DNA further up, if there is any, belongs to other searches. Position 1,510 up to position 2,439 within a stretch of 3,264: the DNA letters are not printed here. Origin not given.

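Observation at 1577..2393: A 209-aa protein of unknown function bracketed by two unannotated membrane peptides in the integrase-proximal accessory region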

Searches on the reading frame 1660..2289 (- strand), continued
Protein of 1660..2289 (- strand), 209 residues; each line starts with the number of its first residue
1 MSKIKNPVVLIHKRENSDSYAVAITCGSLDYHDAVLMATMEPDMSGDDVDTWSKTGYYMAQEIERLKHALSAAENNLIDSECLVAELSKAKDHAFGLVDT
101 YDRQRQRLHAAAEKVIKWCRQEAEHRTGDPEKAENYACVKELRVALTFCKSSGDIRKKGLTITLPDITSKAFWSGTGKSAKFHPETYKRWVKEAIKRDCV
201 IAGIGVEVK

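Call 44: search_protein_representatives(alignment_id=A1)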
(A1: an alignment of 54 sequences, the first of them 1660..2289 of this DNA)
Query: 54 sequences, 202 profile positions. Proteins with E-value up to 0.001 (for the whole library): 256; up to 1e-10: 211; up to 1e-30: 19. The best 150 are listed.
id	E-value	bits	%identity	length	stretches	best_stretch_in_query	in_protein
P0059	1.9e-99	347.8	-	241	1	2-202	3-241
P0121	6.1e-70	251.5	-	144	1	2-143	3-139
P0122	6.4e-70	251.4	-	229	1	1-202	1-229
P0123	9.1e-70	250.9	-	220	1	1-202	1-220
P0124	1.3e-64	234.1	-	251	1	1-202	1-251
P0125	3.2e-60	219.7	-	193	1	2-202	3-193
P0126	2.6e-54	200.4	-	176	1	1-143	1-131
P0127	3.3e-45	170.7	-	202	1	1-202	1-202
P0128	1.1e-43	165.7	-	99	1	2-98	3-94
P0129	6.4e-42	160.0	-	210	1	1-162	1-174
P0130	7.8e-40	153.2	-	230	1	1-114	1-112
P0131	9.6e-39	149.6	-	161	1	2-83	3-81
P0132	1.7e-38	148.8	-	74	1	1-68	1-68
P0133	4.7e-38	147.4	-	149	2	1-96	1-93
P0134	8.2e-38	146.6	-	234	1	1-142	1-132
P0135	1.0e-36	143.0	-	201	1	1-111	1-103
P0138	1.0e-34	136.5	-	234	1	1-79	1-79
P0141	8.9e-29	117.1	-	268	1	109-202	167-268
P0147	1.4e-27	113.2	-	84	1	1-54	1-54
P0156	3.7e-26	108.5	-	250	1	122-202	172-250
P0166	9.1e-26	107.2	-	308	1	122-202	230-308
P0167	9.4e-26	107.2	-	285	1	138-202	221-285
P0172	1.5e-25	106.5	-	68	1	142-202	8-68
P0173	1.5e-25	106.5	-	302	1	92-202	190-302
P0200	1.3e-24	103.5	-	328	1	138-202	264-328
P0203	1.6e-24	103.2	-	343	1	109-202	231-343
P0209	2.2e-24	102.7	-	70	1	143-202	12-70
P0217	4.3e-24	101.8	-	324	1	110-202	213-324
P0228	1.1e-23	100.5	-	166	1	2-83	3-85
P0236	2.0e-23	99.6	-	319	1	2-78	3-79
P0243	4.5e-23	98.5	-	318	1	142-202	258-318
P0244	4.6e-23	98.4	-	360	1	143-202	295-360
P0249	7.9e-23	97.6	-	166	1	2-78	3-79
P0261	3.2e-22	95.6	-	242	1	2-81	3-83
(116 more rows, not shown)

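Call 45: search_protein_families(library=pfam, proteins=[P0141, P0156, P0166, P0167, P0173, P0200, P0203, P0244, P0217, P0243], max_evalue=0.01)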
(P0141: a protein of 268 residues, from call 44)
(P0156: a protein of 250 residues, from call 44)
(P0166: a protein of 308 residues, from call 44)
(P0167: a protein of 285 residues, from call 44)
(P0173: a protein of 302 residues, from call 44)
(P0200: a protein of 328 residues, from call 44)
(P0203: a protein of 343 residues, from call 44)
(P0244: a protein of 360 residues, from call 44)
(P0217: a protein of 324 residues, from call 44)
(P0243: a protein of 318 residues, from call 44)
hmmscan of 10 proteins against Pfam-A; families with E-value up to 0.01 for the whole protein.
P0141 (268 aa): 0 families

P0156 (250 aa): 0 families

P0166 (308 aa): 0 families

P0167 (285 aa): 0 families

P0173 (302 aa): 0 families

P0200 (328 aa): 0 families

P0203 (343 aa): 1 family
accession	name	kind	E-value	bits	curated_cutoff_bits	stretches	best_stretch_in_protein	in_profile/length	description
PF04447.17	dATP-dGTP_PPHyd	-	7e-40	135.6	23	1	105-198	2-95/97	dATP/dGTP pyrophosphohydrolase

P0244 (360 aa): 0 families

P0217 (324 aa): 1 family
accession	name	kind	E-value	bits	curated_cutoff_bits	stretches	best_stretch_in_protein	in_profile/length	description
PF11304.13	DUF3106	-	0.0011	19.8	24.3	1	117-172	29-84/104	Protein of unknown function (DUF3106)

P0243 (318 aa): 0 families

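Call 46: search_protein_families(library=pfam, proteins=[P0130, P0134, P0138, P0236, P0261, P0135, P0129, P0131, P0228, P0249], max_evalue=0.01)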
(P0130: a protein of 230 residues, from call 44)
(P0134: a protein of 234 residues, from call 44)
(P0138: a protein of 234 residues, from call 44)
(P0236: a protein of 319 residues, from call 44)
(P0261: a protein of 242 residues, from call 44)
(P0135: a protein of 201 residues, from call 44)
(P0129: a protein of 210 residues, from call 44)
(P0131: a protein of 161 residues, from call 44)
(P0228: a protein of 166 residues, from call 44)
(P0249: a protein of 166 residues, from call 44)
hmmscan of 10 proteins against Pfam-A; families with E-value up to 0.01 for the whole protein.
P0130 (230 aa): 1 family
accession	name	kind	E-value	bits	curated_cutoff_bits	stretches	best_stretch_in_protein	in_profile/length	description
PF04448.17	DUF551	-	5.4e-19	69.3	22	1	159-226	1-68/68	Protein of unknown function (DUF551)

P0134 (234 aa): 0 families

P0138 (234 aa): 1 family
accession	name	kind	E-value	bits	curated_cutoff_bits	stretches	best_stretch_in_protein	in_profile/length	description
PF04448.17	DUF551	-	3.5e-06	28.2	22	1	179-230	1-67/68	Protein of unknown function (DUF551)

P0236 (319 aa): 2 families
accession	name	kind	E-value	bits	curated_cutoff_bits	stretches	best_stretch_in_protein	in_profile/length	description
PF04448.17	DUF551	-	6.7e-08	33.7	22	1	159-240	1-65/68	Protein of unknown function (DUF551)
PF00170.26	bZIP_1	-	0.0067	17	27.6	0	62-93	26-57/64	bZIP transcription factor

P0261 (242 aa): 4 families
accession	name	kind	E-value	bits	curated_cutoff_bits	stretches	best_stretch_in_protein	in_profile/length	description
PF13935.11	Ead_Ea22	-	1.5e-15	58.4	27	1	97-200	38-138/139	Ead/Ea22-like protein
PF04977.20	DivIC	-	0.0017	18.6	28.9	0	60-85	15-40/80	Septum formation initiator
PF16331.10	TolA_bind_tri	-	0.0023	18.4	30.1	0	142-179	24-61/76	TolA binding protein trimerisation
PF17675.6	APG6_N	-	0.0074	17.2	45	0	101-179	25-103/132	Apg6 coiled-coil region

P0135 (201 aa): 0 families

P0129 (210 aa): 0 families

P0131 (161 aa): 0 families

P0228 (166 aa): 0 families

P0249 (166 aa): 0 families
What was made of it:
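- On DUF551 (PF04448): DUF551 is found only in other proteins that share the N-terminal domain (call 46).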

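Call 55: find_encoding_contigs(protein=window:1660-2289:-, flank=6000, max_places=5)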
Protein window:1660-2289:- (209 aa): 24 contigs read that carry it; 5 places shown.
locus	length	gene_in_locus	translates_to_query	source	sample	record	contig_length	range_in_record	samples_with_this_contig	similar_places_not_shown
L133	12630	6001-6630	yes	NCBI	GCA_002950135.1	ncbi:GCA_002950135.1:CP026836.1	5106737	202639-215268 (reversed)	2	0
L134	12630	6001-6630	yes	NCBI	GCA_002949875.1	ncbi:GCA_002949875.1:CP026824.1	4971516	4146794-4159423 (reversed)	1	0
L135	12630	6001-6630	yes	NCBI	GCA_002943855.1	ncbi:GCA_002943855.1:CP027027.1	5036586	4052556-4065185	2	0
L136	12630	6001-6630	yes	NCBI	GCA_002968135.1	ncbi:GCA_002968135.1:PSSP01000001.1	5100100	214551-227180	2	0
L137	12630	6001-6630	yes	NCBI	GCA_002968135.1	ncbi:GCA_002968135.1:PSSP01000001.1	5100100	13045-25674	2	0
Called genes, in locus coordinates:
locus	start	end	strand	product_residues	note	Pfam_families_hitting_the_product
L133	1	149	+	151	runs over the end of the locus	PF01381:HTH_3 (faint)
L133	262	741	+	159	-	PF12844:HTH_19, PF13560:HTH_31 (weak), PF01381:HTH_3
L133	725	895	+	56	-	-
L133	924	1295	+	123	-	-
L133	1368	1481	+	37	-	-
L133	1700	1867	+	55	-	-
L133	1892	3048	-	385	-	PF01527:HTH_Tnp_1, PF13518:HTH_28 (faint), PF13276:HTH_21, PF00665:rve, PF13683:rve_3, PF13333:rve_2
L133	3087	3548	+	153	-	-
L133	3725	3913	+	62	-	-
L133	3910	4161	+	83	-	-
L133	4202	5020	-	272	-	PF13276:HTH_21, PF00665:rve, PF13683:rve_3, PF13333:rve_2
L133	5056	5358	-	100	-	PF01527:HTH_Tnp_1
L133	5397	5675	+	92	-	-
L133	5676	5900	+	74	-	-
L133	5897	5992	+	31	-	-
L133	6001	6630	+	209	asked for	-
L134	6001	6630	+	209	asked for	-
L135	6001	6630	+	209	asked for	-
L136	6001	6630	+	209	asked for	-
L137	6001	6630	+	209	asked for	-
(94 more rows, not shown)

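Call 60: fold_search(model_id=the predicted structure, library=viral)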
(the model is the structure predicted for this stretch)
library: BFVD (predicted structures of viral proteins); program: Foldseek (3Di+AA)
matches with E <= 10: 141; with E <= 0.001: 0
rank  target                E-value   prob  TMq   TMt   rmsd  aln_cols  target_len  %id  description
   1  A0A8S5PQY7            3.8e-01  0.11  0.19  0.14  26.5       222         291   15  Uncharacterized protein [Podoviridae sp. ct8dV2]
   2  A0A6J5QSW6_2          7.4e-01  0.08  0.16  0.05  27.3       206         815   11  Uncharacterized protein [uncultured Caudovirales phage]
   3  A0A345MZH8            9.4e-01  0.33  0.31  0.28  13.4       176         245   10  (no name in the UniProt tables at hand)
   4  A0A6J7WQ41            1.1e+00  0.10  0.22  0.17  24.4       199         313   20  Uncharacterized protein [uncultured Caudovirales phage]
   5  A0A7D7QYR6            1.1e+00  0.11  0.24  0.09  22.0       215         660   13  Non-structural protein 3 [Rotavirus A]
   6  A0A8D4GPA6            1.1e+00  0.09  0.23  0.24  31.1       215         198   10  (no name in the UniProt tables at hand)
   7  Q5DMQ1                1.2e+00  0.10  0.11  0.19  12.3        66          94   17  ORF043 [Escherichia phage T5]
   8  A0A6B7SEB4            1.3e+00  0.11  0.16  0.21   8.0        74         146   20  Ribonuclease [Vibrio phage Seahorse]
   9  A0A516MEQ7            1.4e+00  0.25  0.28  0.34   8.5       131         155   18  (no name in the UniProt tables at hand)
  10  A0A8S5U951            1.5e+00  0.14  0.18  0.29  11.7       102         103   10  Uncharacterized protein [Herelleviridae sp. cti3G1]
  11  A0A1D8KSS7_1          1.8e+00  0.06  0.22  0.06  32.6       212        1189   11  Tail protein [Synechococcus phage S-WAM2]
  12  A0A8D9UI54            1.9e+00  0.08  0.11  0.22  13.9        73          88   18  (no name in the UniProt tables at hand)
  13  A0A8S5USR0            2.2e+00  0.16  0.26  0.38  16.9       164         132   15  Uncharacterized protein [Myoviridae sp. ctijX18]
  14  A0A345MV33            2.5e+00  0.06  0.16  0.26  19.4       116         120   17  (no name in the UniProt tables at hand)
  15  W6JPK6                2.8e+00  0.12  0.12  0.36  10.9        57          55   10  Uncharacterized protein [Alphaentomopoxvirus acuprea]
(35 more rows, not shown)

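Call 75: find_encoding_contigs(protein=P0045, flank=1200, max_places=2)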
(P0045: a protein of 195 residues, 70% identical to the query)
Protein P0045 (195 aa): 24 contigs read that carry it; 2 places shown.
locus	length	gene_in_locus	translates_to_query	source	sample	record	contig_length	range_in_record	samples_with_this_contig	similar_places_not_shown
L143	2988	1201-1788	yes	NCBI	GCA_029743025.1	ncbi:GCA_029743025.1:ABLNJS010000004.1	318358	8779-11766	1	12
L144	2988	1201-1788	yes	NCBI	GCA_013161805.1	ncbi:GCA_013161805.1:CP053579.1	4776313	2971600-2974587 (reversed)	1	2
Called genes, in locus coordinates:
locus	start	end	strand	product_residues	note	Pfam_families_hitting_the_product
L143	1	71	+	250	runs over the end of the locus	PF10543:ORF6N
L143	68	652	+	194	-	-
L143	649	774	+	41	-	-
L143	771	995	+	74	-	-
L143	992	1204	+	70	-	-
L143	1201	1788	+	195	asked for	-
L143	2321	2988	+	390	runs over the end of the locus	PF12167:Arm-DNA-bind_2, PF00589:Phage_integrase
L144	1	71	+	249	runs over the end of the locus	PF10543:ORF6N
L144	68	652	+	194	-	-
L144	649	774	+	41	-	-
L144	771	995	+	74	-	-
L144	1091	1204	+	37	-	-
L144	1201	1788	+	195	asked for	-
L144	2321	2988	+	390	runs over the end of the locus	PF12167:Arm-DNA-bind_2, PF00589:Phage_integrase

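Call 76: find_encoding_contigs(protein=P0118, flank=1200, max_places=2)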
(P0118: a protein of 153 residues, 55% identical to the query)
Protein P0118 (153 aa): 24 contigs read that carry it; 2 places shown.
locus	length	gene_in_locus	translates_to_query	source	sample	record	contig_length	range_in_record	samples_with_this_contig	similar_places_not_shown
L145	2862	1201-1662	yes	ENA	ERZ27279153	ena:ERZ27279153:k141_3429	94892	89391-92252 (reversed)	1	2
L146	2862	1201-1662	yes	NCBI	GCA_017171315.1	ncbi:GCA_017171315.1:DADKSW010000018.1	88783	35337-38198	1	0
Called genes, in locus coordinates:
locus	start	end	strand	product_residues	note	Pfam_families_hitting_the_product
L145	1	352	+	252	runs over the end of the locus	PF02498:Bro-N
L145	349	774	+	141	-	-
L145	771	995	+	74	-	-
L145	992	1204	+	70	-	-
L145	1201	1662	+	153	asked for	-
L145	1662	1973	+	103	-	-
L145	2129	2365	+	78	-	PF06806:DUF1233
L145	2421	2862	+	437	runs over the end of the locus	PF12167:Arm-DNA-bind_2, PF00589:Phage_integrase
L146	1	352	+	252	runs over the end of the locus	PF02498:Bro-N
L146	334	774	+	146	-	-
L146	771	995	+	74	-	-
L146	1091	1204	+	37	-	-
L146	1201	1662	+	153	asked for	-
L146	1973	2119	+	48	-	-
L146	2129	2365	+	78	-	PF06806:DUF1233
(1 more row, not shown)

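Call 77: find_encoding_contigs(protein=P0054, flank=1200, max_places=2)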
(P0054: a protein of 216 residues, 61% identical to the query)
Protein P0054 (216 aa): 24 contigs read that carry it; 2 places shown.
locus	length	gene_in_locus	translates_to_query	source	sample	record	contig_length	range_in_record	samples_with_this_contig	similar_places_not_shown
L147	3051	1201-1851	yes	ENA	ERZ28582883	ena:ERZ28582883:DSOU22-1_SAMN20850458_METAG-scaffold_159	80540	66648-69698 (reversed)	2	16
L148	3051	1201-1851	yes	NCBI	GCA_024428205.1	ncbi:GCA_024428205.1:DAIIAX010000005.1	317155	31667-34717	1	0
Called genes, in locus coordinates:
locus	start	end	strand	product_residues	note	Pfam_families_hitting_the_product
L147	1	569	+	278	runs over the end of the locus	PF09669:Phage_pRha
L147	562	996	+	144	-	-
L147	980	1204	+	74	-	-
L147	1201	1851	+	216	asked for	-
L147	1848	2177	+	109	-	-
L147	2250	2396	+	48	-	-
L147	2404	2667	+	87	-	PF11112:PyocinActivator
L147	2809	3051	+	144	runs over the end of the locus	PF03806:ABG_transport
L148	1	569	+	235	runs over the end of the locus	PF09669:Phage_pRha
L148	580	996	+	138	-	-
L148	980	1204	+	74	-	-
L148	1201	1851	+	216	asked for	-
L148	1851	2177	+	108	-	-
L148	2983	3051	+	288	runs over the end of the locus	PF00763:THF_DHG_CYH, PF02882:THF_DHG_CYH_C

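Call 78: find_encoding_contigs(protein=P0010, flank=1200, max_places=2)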
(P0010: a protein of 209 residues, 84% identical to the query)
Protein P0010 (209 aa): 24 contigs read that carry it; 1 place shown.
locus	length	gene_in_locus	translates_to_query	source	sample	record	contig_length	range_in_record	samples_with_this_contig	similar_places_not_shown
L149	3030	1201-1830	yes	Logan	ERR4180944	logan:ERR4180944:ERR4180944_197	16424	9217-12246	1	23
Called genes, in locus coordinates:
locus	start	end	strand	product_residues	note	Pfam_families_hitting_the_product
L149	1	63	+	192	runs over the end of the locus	-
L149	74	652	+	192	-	-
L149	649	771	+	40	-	-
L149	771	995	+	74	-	-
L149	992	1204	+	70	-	-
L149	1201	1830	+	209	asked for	-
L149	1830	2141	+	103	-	-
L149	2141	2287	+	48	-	-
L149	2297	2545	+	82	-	PF06806:DUF1233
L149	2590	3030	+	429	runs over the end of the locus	PF12167:Arm-DNA-bind_2, PF00589:Phage_integrase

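Call 85: search_protein_families(library=phrogs, proteins=[P0172, P0209, L004:2851-3159:+, P0132, P0147, P0088], max_evalue=0.001)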
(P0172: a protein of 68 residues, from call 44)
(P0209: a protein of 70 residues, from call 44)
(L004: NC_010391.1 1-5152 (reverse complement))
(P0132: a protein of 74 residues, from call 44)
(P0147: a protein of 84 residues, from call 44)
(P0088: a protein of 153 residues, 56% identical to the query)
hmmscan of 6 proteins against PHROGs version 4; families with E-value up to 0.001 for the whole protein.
P0172 (68 aa): 0 families

P0209 (70 aa): 0 families

L004:2851-3159:+ (102 aa): 0 families

P0132 (74 aa): 1 family
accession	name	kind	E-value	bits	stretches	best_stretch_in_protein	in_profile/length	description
phrog_492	-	unknown function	3.6e-10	41.3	1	1-67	2-68/195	-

P0147 (84 aa): 1 family
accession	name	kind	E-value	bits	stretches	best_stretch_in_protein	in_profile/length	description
phrog_492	-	unknown function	9.3e-11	43.2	1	1-59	2-42/195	-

P0088 (153 aa): 1 family
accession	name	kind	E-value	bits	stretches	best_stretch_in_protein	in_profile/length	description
phrog_492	-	unknown function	6.7e-13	50.2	1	1-72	2-73/195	-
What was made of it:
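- On phrog_492: Relatives with only the N-terminal domain also match (call 85).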

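Call 98: fold_search(model_id=the predicted structure, library=pdb)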
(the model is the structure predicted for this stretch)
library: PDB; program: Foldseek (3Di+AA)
matches with E <= 10: 47; with E <= 0.001: 0
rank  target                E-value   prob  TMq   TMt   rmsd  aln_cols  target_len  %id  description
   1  9fqr_D7               1.8e-01  0.25  0.23  0.25  20.6       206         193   16  96-nm repeat of axonemal doublet microtubules from bovine sperm (released 2025-03-26)
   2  8otz_D9               2.0e-01  0.38  0.24  0.30  20.6       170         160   14  48-nm repeat of the native axonemal doublet microtubule from bovine sperm (released 2023-11-22)
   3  8to0_m                2.7e-01  0.28  0.24  0.26  20.5       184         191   15  48-nm repeating structure of doublets from mouse sperm flagella (released 2023-11-01)
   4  9cpc_3V               3.0e-01  0.38  0.29  0.34  19.6       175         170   12  Atomic model of porcine brain ventricles cilia doublet microtubule (48-nm periodicity) (released 2024-10-23)
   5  7rro_B0               4.6e-01  0.15  0.21  0.22  19.8       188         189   15  Structure of the 48-nm repeat doublet microtubule from bovine tracheal cilia (released 2021-10-27)
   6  8iyj_C0               4.9e-01  0.21  0.25  0.28  19.6       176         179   13  Cryo-EM structure of the 48-nm repeat doublet microtubule from mouse sperm (released 2023-07-05)
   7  8iyj_A5               5.5e-01  0.14  0.20  0.24  18.0       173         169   12  Cryo-EM structure of the 48-nm repeat doublet microtubule from mouse sperm (released 2023-07-05)
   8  8otz_EW               7.4e-01  0.08  0.20  0.14  34.9       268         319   13  48-nm repeat of the native axonemal doublet microtubule from bovine sperm (released 2023-11-22)
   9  9cpb_6P               1.0e+00  0.11  0.20  0.22  21.8       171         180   12  Atomic model of bovine Fallopian tube cilia doublet microtubule (48-nm periodicity) (released 2024-10-30)
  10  7w1m_B                1.4e+00  0.10  0.24  0.12  23.9       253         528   10  Cryo-EM structure of human cohesin-CTCF-DNA complex (released 2023-05-31)
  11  9fqr_FQ               1.6e+00  0.11  0.25  0.25  24.2       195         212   18  96-nm repeat of axonemal doublet microtubules from bovine sperm (released 2025-03-26)
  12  8otz_DP               1.7e+00  0.11  0.23  0.24  21.1       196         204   11  48-nm repeat of the native axonemal doublet microtubule from bovine sperm (released 2023-11-22)
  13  6o1x_B                2.0e+00  0.04  0.14  0.10  11.5       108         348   15  Structure of pCW3 conjugation coupling protein TcpA monomer form with ATPgS (released 2020-02-26)
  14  8otz_ET               2.7e+00  0.08  0.23  0.19  21.2       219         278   13  48-nm repeat of the native axonemal doublet microtubule from bovine sperm (released 2023-11-22)
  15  7ofw_A                3.0e+00  0.12  0.11  0.05   4.4        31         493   32  Nontypeable Haemophillus influenzae SapA in complex with heme (released 2021-10-27)
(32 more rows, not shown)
